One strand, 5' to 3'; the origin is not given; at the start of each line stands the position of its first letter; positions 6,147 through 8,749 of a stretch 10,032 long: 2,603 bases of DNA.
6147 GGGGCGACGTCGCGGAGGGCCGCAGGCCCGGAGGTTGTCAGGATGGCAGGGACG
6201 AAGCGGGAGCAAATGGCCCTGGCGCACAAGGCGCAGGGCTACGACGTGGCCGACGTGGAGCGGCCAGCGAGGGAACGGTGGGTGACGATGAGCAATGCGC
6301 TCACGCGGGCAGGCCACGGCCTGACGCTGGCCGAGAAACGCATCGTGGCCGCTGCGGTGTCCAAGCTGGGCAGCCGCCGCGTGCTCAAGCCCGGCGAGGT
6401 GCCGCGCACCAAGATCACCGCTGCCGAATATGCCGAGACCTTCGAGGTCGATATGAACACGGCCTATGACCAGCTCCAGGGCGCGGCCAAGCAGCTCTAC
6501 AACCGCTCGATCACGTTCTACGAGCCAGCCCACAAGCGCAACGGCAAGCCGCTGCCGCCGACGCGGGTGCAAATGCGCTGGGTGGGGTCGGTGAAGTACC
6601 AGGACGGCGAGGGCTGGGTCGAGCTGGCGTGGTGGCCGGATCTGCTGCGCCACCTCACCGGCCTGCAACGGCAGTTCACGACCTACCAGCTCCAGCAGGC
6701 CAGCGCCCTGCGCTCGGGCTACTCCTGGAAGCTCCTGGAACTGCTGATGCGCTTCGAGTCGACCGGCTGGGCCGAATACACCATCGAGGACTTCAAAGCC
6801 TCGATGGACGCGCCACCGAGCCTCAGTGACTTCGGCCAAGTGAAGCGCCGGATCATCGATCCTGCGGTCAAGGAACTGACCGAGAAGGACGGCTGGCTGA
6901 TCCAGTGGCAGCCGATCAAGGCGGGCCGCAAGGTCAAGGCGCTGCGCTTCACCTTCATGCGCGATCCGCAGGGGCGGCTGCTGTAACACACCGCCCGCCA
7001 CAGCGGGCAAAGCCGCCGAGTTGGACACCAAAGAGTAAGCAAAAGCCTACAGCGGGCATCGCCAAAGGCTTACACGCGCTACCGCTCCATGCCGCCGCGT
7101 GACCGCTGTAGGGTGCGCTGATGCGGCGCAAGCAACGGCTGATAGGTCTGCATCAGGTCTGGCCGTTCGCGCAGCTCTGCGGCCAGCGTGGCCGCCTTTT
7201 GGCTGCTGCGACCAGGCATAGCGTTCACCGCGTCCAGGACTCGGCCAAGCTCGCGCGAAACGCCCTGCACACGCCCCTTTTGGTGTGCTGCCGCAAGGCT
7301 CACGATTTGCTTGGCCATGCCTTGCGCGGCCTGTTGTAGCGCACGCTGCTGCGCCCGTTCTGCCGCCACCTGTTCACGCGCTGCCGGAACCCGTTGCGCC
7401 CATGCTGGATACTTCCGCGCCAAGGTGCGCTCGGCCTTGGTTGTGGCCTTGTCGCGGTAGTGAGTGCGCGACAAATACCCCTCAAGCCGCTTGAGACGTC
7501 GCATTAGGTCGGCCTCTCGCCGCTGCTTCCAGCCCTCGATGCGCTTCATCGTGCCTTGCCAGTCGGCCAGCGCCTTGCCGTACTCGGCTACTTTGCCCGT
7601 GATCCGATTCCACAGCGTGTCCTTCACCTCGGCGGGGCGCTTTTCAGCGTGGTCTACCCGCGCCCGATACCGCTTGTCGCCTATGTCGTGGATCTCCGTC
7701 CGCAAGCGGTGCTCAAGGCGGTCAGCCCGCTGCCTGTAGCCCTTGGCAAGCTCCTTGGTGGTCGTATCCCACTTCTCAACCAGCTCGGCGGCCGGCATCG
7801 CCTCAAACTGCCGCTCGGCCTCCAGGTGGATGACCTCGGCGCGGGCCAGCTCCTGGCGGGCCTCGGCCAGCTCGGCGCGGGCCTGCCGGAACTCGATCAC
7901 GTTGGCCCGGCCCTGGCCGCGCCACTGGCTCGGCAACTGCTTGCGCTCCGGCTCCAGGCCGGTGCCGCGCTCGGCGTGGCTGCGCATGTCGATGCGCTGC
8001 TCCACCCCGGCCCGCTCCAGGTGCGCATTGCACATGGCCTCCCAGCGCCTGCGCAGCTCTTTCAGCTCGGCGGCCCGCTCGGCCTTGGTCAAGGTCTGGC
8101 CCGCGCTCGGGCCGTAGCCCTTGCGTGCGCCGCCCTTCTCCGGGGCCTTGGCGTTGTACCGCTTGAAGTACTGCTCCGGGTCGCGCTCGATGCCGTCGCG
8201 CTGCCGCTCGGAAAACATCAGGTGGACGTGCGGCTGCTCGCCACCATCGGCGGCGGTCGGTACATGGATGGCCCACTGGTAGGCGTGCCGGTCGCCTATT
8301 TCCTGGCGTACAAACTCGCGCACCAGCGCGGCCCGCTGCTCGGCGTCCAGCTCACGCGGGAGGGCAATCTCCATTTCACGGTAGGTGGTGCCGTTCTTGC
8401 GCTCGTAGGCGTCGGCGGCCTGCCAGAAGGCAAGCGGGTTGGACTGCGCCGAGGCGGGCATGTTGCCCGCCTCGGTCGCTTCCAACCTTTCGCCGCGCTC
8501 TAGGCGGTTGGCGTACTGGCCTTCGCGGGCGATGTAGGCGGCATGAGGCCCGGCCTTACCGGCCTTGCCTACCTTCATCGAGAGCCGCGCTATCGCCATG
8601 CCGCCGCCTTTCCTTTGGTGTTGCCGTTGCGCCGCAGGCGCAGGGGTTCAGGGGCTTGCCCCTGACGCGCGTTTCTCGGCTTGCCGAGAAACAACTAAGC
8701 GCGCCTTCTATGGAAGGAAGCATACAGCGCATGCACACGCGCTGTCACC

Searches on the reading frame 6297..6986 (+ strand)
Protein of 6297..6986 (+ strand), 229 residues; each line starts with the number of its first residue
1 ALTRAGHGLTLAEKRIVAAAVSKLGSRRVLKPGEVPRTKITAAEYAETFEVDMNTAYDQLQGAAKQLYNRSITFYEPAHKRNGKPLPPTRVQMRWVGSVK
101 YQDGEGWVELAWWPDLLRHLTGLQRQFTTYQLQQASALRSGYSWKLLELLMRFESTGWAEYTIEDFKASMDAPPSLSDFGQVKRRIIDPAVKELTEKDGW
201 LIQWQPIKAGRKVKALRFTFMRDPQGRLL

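Call 76: search_protein_families(library=pfam, proteins=[window:6297-6986:+], max_evalue=0.01)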
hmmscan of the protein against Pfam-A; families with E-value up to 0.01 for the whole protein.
window:6297-6986:+ (229 aa): 2 families
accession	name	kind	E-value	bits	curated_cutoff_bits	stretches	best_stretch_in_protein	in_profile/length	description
PF01051.27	Rep3_N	-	2.5e-33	115.9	22.4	1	1-151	7-141/141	Initiator Replication protein, WH1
PF21205.3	Rep3_C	-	1.5e-17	64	21.1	1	162-220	1-59/59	Initiator Rep protein, WH2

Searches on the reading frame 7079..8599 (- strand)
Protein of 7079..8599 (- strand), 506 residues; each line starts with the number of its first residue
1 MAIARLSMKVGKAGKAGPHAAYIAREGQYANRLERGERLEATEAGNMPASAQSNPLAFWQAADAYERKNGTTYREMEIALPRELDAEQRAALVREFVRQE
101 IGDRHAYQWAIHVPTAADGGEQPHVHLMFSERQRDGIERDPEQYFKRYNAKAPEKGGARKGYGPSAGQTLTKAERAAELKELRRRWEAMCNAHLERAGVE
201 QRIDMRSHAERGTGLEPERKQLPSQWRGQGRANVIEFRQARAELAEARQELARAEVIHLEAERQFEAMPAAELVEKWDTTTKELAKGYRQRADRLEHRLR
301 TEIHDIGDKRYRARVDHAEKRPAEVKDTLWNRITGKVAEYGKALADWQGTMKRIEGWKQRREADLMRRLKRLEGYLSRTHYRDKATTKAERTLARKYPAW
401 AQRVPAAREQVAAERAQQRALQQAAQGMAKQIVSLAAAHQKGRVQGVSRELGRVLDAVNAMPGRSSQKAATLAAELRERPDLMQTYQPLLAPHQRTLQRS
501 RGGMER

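Call 5: search_protein_families(library=pfam, proteins=[window:7079-8599:-], max_evalue=0.01)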
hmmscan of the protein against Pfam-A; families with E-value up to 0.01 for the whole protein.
window:7079-8599:- (506 aa): 2 families
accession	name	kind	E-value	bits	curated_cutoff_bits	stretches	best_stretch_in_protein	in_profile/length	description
PF03389.21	MobA_MobL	-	5.8e-30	105.2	26.7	1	47-219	43-212/224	MobA/MobL family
PF03432.20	Relaxase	-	0.0026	18.4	24.6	1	38-136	9-106/132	MobA/VirD2-like, nuclease domain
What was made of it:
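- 7079..8599 (-): mobA, MOBQ relaxase, 506 aa; predicted catalytic Y22, E75, E77, H112, H124, H126. Pfam MobA_MobL, E = 5.8e-30 (call 5).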

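Call 36: search_dna_similar(query=window:7079-8599:-, collection=plasmids, mode=protein, max_rows=40, max_evalue=1e-20)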
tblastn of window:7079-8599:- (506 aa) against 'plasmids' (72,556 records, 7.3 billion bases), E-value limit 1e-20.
Records with a match: 1397; places in all: 1474; records where one place covers at least 80% of the query: 2.
Best place of each record, by identity: >=99% 1; 95-99% 1; 90-95% 44; 80-90% 3; 60-80% 50; <60% 1298.
By first word of the organism name: Escherichia 521; Acinetobacter 360; Salmonella 119; Klebsiella 90; Neisseria 40; Shigella 37; Enterobacter 34; Citrobacter 29; Providencia 14; Aeromonas 10; and 48 more.
By predicted mobility (MOB-suite, as given by PLSDB): mobilizable 1212; conjugative 121; non-mobilizable 64.
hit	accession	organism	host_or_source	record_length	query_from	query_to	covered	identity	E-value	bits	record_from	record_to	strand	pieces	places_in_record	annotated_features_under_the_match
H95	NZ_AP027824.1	Escherichia coli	Homo sapiens,whole organism,feces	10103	1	506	100%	100.0%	0e+0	885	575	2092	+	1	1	MobA/MobL family protein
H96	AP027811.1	Escherichia coli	Homo sapiens,whole organism,feces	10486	1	506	99%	74.0%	3e-83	675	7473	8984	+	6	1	hypothetical protein (x3)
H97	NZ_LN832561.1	Paracoccus aminovorans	-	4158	1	237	47%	95.4%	6e-136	432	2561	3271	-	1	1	MobA/MobL family protein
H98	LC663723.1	uncultured bacterium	-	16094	1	237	47%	93.2%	2e-129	422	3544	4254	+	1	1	MobA/MobL family protein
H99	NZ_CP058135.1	Klebsiella quasipneumoniae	culture,Wastewater influent sample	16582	1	237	47%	93.2%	2e-129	422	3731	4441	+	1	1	MobA/MobL family protein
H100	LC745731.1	Escherichia coli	-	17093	1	237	47%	93.2%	2e-129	422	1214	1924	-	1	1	mobA: MobA relaxase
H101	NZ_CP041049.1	Citrobacter sp. CF971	Homo sapiens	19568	1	237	47%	93.2%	2e-129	422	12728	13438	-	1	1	MobA/MobL family protein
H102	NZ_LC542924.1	Klebsiella pneumoniae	-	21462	1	237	47%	93.2%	2e-129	422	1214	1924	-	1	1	MobA/MobL family protein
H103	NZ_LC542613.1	Klebsiella quasipneumoniae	-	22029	1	237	47%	93.2%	2e-129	422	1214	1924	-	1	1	MobA/MobL family protein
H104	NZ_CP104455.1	Raoultella ornithinolytica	whole organism,wastewater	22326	1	237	47%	93.2%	2e-129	422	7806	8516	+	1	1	MobA/MobL family protein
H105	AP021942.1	Aeromonas veronii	-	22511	1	237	47%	93.2%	2e-129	422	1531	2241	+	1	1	hypothetical protein (x2)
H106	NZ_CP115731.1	Citrobacter braakii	-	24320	1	237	47%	93.2%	2e-129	422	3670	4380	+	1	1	MobA/MobL family protein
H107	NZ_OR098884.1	Enterobacter kobei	-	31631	1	237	47%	93.2%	2e-129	422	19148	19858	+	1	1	MobA/MobL family protein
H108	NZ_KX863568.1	Citrobacter freundii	environmental; wetland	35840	1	237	47%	93.2%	2e-129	422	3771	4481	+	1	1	MobA/MobL family protein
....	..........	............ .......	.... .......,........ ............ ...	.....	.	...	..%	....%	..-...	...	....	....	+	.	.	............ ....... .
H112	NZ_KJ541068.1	Serratia marcescens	Homo sapiens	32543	1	237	47%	93.2%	4e-129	421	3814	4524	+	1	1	MobA/MobL family protein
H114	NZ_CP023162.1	Xanthomonas citri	Gossypium hirsutum,cell ...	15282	1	237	47%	83.5%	3e-116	384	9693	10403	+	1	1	MobA/MobL family protein | hypothetical protein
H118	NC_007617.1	Nitrosospira multiformis ATCC 25196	-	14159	1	237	47%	80.6%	1e-109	365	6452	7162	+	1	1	MobA/MobL family protein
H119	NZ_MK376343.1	Pseudomonas sp.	-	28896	1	237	47%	78.1%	3e-108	361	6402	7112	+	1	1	MobA/MobL family protein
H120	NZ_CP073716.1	Salmonella enterica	pork product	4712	1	237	47%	73.5%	7e-100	335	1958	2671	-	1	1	MobA/MobL family protein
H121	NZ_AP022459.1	Enterobacter kobei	-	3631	1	237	47%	71.0%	7e-99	329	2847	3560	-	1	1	MobA/MobL family protein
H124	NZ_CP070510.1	Serratia ureilytica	Dryococelus australis,pure bacterial ...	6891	1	237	47%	71.0%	2e-97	329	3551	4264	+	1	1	MobA/MobL family protein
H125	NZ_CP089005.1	Klebsiella pneumoniae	Homo sapiens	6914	1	237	47%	71.0%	2e-97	329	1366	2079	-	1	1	MobA/MobL family protein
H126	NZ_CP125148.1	Klebsiella pneumoniae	-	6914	1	237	47%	71.0%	2e-97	329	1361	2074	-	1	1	MobA/MobL family protein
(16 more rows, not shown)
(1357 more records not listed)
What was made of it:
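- The domain is 93-95% identical to MobA of plasmids typed MOBQ/mobilizable (call 36). The relaxase domain is 95% identical to the Paracoccus homologue (call 36).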

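Call 40: get_annotated_region(hit=H114, flank=700)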
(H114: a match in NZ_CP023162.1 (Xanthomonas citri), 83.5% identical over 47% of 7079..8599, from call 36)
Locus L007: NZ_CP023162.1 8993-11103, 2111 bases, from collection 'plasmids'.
description: Xanthomonas citri pv. malvacearum strain MS14003 plasmid unnamed3, complete sequence
organism: Xanthomonas citri (NCBI taxid 86040)
taxonomy: Bacteria; Pseudomonadota; Gammaproteobacteria; Lysobacterales; Lysobacteraceae; Xanthomonas; Xanthomonas citri
host: -; source: Gossypium hirsutum,cell culture,leaf,agricultural field; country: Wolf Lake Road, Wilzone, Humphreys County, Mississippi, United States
typing (MOB-suite, as given by PLSDB): mobilizable; relaxase MOBQ
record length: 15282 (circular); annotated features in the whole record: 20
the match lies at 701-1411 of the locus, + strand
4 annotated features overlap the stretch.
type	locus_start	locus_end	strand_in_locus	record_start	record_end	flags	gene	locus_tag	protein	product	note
CDS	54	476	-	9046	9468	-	-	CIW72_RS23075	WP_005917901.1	conjugal transfer protein TraD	-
CDS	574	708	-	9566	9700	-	-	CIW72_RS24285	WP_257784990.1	hypothetical protein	-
CDS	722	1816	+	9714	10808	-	-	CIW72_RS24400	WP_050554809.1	MobA/MobL family protein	-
CDS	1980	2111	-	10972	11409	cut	-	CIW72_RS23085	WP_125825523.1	hypothetical protein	-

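Call 41: get_annotated_region(hit=H118, flank=700)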
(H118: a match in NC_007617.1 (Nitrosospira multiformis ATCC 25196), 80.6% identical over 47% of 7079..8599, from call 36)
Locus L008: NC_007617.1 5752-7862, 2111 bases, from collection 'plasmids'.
description: Nitrosospira multiformis ATCC 25196 plasmid 3, complete sequence
organism: Nitrosospira multiformis ATCC 25196 (NCBI taxid 323848)
taxonomy: Bacteria; Pseudomonadota; Betaproteobacteria; Nitrosomonadales; Nitrosomonadaceae; Nitrosospira; Nitrosospira multiformis; Nitrosospira multiformis ATCC 25196
host: -; source: -; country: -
typing (MOB-suite, as given by PLSDB): mobilizable; replicon rep_cluster_447; relaxase MOBQ
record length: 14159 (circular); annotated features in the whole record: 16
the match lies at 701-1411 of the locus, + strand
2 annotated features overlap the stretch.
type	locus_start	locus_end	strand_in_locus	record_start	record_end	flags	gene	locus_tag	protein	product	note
CDS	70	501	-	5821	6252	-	-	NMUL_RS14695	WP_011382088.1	conjugal transfer protein TraD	-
CDS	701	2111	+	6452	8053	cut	-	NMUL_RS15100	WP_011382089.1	MobA/MobL family protein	-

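Call 42: get_annotated_region(hit=H119, flank=700)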
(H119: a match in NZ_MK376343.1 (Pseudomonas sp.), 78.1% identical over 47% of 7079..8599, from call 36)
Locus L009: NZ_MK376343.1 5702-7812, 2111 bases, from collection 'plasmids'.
description: Pseudomonas sp. strain ANT_J16 plasmid pA16J1, complete sequence
organism: Pseudomonas sp. (NCBI taxid 306)
taxonomy: Bacteria; Pseudomonadota; Gammaproteobacteria; Pseudomonadales; Pseudomonadaceae; Pseudomonas; Pseudomonas sp.
host: -; source: -; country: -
typing (MOB-suite, as given by PLSDB): mobilizable; replicon rep_cluster_1730; relaxase MOBQ
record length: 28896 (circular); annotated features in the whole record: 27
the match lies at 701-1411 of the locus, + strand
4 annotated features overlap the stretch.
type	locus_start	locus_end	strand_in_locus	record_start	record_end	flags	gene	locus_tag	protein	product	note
CDS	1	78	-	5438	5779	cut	-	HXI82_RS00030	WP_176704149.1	hypothetical protein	-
CDS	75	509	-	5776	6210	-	traD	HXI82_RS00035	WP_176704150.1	conjugal transfer protein TraD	-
CDS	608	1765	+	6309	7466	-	-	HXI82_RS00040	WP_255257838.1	MobA/MobL family protein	-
CDS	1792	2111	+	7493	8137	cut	-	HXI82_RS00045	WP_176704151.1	hypothetical protein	-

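Call 43: get_annotated_region(hit=H120, flank=700)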
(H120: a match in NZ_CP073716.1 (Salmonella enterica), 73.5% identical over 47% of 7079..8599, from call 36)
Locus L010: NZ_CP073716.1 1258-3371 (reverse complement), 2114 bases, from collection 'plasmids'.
description: Salmonella enterica subsp. enterica serovar Bovismorbificans strain 2020LSAL11867 plasmid unnamed1, complete sequence
organism: Salmonella enterica (NCBI taxid 58097)
taxonomy: Bacteria; Pseudomonadota; Gammaproteobacteria; Enterobacterales; Enterobacteriaceae; Salmonella; Salmonella enterica
host: -; source: pork product; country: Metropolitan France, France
typing (MOB-suite, as given by PLSDB): non-mobilizable
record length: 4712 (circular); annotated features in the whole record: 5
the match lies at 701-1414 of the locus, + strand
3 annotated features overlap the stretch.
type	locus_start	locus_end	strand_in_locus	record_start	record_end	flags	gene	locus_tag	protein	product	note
CDS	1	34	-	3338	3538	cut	-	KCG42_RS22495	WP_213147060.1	hypothetical protein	-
CDS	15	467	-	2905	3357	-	-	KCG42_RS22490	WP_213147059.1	conjugal transfer protein TraD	-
CDS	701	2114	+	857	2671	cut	-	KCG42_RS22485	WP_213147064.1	MobA/MobL family protein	-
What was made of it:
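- The MOB-suite call is probably a coverage artefact, because the Salmonella 4.7-kb plasmid with a complete traD-oriT-mobA module is also called non-mobilizable (call 43).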

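Call 44: get_annotated_region(hit=H125, flank=700)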
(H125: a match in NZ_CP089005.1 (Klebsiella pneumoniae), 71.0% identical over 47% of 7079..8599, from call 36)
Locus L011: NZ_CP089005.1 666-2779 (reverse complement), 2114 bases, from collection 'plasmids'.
description: Klebsiella pneumoniae strain 56661 plasmid p56661-6.9, complete sequence
organism: Klebsiella pneumoniae (NCBI taxid 573)
taxonomy: Bacteria; Pseudomonadota; Gammaproteobacteria; Enterobacterales; Enterobacteriaceae; Klebsiella; Klebsiella pneumoniae
host: -; source: Homo sapiens; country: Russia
typing (MOB-suite, as given by PLSDB): mobilizable; replicon rep_cluster_1778; relaxase MOBQ
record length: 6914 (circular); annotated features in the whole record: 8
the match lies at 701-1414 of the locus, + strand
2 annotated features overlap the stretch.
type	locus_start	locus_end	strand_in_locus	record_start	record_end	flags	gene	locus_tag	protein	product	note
CDS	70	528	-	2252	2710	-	traD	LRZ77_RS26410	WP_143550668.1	conjugal transfer protein TraD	-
CDS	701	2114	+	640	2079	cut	-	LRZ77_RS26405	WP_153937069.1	MobA/MobL family protein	-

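Call 46: get_annotated_region(hit=H121, flank=700)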
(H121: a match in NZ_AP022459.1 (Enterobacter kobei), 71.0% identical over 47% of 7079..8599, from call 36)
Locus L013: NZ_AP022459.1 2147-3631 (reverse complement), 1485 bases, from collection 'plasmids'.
description: Enterobacter kobei strain STW0522-62 plasmid pSTW0522-62-7, complete sequence
organism: Enterobacter kobei (NCBI taxid 208224)
taxonomy: Bacteria; Pseudomonadota; Gammaproteobacteria; Enterobacterales; Enterobacteriaceae; Enterobacter; Enterobacter kobei
host: -; source: -; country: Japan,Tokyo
typing (MOB-suite, as given by PLSDB): mobilizable; replicon rep_cluster_1778; relaxase MOBQ
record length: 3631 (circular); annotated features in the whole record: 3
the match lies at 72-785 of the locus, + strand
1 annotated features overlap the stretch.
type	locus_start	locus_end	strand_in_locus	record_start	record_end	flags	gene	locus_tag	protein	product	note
CDS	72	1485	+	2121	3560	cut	-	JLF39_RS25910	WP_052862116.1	MobA/MobL family protein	-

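Call 59: search_protein_families(library=ncbifam, proteins=[window:7079-8599:-], max_evalue=0.001)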
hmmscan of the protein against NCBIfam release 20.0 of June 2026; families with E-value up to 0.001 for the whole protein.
window:7079-8599:- (506 aa): 4 families
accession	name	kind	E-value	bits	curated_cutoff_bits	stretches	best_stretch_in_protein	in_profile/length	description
TIGR02768.1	TraA_Ti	equivalog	6.9e-26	90.8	590.45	1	47-255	59-251/751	Ti-type conjugative transfer relaxase TraA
NF041496.1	MobQ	equivalog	7.5e-24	84.6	200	1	46-210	58-196/197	MobQ family relaxase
NF010402.0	PRK13826.1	subfamily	1.5e-16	59.5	1317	1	54-220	75-232/1102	Dtr system oriT relaxase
NF010464.0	PRK13889.1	subfamily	2.8e-14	52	1015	2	57-134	68-147/992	conjugal transfer relaxase TraA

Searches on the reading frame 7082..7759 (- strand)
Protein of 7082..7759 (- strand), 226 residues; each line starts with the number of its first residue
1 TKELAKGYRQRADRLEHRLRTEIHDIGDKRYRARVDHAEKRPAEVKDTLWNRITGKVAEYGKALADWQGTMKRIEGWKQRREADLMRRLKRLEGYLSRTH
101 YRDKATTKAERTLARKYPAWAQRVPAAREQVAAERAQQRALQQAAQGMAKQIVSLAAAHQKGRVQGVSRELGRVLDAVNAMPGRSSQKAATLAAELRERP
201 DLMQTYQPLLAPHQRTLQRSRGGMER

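Call 38: find_homologous_proteins(query=window:7082-7759:-, max_evalue=0.00001)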
Query window:7082-7759:- (226 aa): 1 proteins with E <= 0.00001 among 1568 candidates.
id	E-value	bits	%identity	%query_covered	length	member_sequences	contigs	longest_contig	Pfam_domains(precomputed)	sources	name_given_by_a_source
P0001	6.7e-59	217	100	47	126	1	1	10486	-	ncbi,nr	ncbi:hypothetical protein VEE57_45380 (plasmid) [Escherichia coli]|nr:hypothetical protein VEE57_453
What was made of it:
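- Tried and rejected: The word-indexed search found only the sister plasmid's fragment (call 38).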

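Call 69: search_protein_representatives(protein=window:7082-7759:-)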
Query: 226 residues. Proteins with E-value up to 0.001 (for the whole library): 10; up to 1e-10: 3; up to 1e-30: 0. The best 10 are listed.
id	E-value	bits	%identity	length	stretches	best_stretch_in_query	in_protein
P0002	1.7e-15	73.9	43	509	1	3-149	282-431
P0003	1.4e-12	64.5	36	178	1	66-224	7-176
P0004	5.1e-11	59.3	38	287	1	2-144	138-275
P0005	2.9e-09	53.6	38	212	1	20-155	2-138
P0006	1.5e-08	51.3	35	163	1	2-151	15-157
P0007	1.4e-07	48.1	54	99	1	67-138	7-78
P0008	2.1e-05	41.0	43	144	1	58-145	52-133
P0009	7.5e-05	39.2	36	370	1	3-157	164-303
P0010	2.2e-04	37.7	44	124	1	66-151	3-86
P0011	6.2e-04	36.2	35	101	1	136-222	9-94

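Call 79: find_encoding_contigs(protein=P0002, flank=2500, max_places=3)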
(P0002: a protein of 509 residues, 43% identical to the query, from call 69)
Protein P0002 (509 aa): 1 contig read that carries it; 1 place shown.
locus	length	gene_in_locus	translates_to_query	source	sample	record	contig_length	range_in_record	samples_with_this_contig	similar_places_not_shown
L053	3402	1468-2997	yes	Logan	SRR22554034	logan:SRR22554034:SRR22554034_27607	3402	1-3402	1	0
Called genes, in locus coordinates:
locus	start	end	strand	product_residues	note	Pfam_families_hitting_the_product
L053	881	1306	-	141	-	PF06412:TraD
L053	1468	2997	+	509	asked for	PF03389:MobA_MobL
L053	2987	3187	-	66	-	-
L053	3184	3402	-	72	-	?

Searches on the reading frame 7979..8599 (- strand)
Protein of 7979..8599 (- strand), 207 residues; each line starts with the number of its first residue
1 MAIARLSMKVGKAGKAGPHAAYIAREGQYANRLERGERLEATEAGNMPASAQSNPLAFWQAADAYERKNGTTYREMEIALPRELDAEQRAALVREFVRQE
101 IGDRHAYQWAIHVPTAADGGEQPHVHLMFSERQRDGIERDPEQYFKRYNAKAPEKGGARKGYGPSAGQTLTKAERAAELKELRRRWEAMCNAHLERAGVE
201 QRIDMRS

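Call 20: search_solved_structures(query=window:7979-8599:-, max_evalue=0.01, show_alignments=2)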
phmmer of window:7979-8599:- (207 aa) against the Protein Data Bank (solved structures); distinct sequences matched with E-value up to 0.01: 2.
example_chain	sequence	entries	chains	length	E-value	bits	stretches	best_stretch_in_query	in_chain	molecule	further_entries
2ns6_A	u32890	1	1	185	3.2e-35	124.9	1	6-198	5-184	Mobilization protein A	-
4ht4_A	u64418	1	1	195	3.1e-06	30.3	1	60-141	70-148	Nicking enzyme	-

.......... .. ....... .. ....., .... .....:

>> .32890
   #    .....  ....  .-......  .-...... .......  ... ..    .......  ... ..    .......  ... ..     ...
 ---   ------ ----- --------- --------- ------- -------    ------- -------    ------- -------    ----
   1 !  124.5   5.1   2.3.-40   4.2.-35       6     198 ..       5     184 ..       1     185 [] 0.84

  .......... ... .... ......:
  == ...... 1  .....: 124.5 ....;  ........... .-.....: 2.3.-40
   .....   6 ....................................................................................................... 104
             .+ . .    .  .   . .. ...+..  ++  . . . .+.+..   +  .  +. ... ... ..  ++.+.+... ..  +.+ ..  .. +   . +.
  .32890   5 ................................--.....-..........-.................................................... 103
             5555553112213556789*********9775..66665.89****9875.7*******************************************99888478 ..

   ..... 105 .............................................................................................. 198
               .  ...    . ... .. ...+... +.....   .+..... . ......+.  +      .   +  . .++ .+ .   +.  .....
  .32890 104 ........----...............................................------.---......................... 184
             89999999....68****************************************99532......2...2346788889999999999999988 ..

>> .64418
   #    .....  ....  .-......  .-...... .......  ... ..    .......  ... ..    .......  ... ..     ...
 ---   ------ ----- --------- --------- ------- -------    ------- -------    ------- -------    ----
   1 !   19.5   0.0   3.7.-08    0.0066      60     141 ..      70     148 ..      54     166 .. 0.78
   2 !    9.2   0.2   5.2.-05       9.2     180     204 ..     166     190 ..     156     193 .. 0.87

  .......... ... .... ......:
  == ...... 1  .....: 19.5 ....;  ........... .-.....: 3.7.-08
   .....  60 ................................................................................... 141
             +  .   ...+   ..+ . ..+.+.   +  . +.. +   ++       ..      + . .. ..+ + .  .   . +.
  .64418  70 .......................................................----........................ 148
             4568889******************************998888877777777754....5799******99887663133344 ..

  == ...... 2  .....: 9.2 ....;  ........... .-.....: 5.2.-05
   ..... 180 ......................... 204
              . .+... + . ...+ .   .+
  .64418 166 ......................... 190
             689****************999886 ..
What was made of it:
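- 7079..8599 (-): Match to 2NS6, E = 3e-35 (call 20).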
